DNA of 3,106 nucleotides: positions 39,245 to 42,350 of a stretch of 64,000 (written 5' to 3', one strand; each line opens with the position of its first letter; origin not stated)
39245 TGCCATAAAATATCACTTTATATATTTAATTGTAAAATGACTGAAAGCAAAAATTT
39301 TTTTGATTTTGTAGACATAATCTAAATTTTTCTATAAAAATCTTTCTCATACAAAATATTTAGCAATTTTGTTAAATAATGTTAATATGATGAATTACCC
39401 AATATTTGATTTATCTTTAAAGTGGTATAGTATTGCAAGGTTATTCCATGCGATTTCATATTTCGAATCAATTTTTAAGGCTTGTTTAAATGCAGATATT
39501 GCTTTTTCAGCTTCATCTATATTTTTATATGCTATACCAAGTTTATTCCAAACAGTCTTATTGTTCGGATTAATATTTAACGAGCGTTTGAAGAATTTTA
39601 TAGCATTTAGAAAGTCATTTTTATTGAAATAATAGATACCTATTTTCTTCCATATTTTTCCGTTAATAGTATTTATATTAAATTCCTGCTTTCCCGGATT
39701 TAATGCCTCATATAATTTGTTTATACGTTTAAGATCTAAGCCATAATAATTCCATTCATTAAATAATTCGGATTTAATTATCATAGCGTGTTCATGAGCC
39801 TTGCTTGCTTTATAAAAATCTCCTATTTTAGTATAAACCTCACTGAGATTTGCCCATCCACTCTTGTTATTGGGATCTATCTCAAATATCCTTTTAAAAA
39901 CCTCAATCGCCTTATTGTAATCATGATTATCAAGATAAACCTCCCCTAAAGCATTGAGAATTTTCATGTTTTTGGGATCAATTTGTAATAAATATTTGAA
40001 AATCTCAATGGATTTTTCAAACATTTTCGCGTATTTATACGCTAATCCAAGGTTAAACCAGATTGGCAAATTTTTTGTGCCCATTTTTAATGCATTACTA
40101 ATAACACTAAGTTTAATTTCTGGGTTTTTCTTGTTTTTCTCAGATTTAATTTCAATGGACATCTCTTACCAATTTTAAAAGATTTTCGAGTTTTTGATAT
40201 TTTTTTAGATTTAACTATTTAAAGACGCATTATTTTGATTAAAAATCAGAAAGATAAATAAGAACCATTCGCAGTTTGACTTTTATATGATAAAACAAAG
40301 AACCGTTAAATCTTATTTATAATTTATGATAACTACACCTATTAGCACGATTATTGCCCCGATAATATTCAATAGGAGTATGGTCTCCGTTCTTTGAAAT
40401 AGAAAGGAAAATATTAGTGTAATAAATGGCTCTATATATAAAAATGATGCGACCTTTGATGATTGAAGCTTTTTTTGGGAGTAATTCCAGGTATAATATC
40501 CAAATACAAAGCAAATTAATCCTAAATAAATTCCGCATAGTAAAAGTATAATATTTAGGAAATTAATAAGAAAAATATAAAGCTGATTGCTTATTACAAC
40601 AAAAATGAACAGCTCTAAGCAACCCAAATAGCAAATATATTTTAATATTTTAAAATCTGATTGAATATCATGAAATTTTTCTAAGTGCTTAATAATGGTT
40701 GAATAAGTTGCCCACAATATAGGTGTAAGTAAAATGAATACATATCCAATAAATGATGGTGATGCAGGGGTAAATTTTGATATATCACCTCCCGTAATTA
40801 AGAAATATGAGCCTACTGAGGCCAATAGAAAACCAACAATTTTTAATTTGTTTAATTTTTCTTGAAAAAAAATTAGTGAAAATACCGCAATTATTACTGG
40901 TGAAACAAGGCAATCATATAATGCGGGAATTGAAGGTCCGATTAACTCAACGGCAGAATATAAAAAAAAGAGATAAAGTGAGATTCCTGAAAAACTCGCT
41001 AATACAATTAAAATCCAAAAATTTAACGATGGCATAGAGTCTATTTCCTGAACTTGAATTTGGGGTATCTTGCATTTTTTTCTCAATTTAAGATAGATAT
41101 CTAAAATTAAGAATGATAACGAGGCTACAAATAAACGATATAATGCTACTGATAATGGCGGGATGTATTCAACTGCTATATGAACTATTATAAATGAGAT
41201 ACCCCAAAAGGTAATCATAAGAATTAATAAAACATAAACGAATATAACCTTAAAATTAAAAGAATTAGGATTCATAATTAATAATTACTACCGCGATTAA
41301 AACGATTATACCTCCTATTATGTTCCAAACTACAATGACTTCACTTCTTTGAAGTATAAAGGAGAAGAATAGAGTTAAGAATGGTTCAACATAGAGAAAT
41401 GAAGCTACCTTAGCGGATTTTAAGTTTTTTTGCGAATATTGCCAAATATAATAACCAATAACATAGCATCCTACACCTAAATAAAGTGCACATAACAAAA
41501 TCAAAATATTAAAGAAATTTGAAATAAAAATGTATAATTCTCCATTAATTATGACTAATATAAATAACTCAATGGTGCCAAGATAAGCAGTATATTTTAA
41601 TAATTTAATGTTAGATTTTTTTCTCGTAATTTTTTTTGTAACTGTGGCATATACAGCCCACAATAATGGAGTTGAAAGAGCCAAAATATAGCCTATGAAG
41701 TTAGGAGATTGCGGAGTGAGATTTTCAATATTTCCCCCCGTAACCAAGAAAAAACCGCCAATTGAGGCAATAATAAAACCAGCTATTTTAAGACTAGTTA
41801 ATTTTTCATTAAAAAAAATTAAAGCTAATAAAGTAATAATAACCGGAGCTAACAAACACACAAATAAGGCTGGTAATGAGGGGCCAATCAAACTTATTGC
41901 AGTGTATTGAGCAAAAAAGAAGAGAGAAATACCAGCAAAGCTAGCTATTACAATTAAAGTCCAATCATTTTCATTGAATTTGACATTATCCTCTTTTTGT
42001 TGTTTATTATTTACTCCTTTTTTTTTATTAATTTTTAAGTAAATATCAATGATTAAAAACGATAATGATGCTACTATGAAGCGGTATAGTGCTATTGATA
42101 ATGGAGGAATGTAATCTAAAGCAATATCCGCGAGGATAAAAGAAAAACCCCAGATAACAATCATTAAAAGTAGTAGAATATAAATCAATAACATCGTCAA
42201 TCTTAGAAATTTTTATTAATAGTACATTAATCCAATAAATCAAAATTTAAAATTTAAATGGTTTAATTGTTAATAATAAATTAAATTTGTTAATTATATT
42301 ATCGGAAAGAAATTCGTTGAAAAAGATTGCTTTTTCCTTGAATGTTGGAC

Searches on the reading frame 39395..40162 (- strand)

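Call 8: search_protein_families(library=pfam, proteins=[window:39395-40162:-], max_evalue=0.001)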
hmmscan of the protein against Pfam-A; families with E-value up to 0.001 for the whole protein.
window:39395-40162:- (255 aa): 27 families (the best 25 are shown)
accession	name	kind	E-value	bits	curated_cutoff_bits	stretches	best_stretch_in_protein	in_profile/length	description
PF07719.23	TPR_2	-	3.4e-30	102.1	27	4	68-99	3-34/34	Tetratricopeptide repeat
PF00515.34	TPR_1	-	4.5e-30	102.7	27.8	4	67-99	2-34/34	Tetratricopeptide repeat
PF13181.12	TPR_8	-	8.2e-26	88.4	25.7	3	204-234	3-33/34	Tetratricopeptide repeat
PF13431.12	TPR_17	-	1.4e-25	87.8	24.4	2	55-87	2-34/34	Tetratricopeptide repeat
PF13414.12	TPR_11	-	2.3e-22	78.9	26.8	2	219-247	11-39/42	TPR repeat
PF14559.12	TPR_19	-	3.2e-20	72.7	25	2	46-104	5-62/68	Tetratricopeptide repeat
PF13424.12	TPR_12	-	2.9e-16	59.8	30.1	2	171-232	6-75/77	Tetratricopeptide repeat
PF13428.12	TPR_14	-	8.4e-16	57.3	23.5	1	68-107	3-42/44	Tetratricopeptide repeat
PF23914.1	TPR_CcmH_CycH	-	7.5e-15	55.6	42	1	194-234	42-82/158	Cytochrome c-type biogenesis protein H TPR domain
PF13176.12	TPR_7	-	3.3e-11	42.8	27.9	0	69-91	2-24/36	Tetratricopeptide repeat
PF01239.28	PPTA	-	3.3e-10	39.5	29.5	0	82-111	1-30/32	Protein prenyltransferase alpha subunit repeat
PF13174.12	TPR_6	-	9.9e-10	38.9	26.3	0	35-64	3-32/33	Tetratricopeptide repeat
PF25068.1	ARM_TT21_4th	-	3.7e-08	34.2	30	1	71-127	4-59/153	Tetratricopeptide repeat protein 21 forth ARM domain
PF13371.12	TPR_9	-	4e-08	33.6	35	0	177-233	4-60/73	Tetratricopeptide repeat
PF13432.12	TPR_16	-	9.3e-08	32.8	32.7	0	37-99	2-64/65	Tetratricopeptide repeat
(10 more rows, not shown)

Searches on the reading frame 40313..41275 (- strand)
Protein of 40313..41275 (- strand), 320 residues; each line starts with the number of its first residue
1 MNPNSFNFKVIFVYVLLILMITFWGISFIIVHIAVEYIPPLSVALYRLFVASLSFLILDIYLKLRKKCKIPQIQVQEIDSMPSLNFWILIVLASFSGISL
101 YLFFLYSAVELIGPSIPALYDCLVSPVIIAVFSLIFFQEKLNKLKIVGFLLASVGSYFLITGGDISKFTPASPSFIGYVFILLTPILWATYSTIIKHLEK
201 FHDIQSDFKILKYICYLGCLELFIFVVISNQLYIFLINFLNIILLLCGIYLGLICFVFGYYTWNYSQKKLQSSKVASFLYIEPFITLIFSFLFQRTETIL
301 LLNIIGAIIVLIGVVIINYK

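Call 8: search_protein_families(library=pfam, proteins=[window:40313-41275:-], max_evalue=0.001)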
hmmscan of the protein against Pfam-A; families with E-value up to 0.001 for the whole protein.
window:40313-41275:- (320 aa): 1 family
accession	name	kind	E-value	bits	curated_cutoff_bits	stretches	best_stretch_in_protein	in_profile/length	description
PF00892.27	EamA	-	1.2e-33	116.7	28.2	2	176-318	2-134/135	EamA-like transporter family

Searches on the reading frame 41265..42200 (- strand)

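Call 8: search_protein_families(library=pfam, proteins=[window:41265-42200:-], max_evalue=0.001)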
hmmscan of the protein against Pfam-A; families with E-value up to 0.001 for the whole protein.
window:41265-42200:- (311 aa): 1 family
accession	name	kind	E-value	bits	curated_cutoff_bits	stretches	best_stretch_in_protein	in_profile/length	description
PF00892.27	EamA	-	5.6e-33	114.5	28.2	2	6-153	3-134/135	EamA-like transporter family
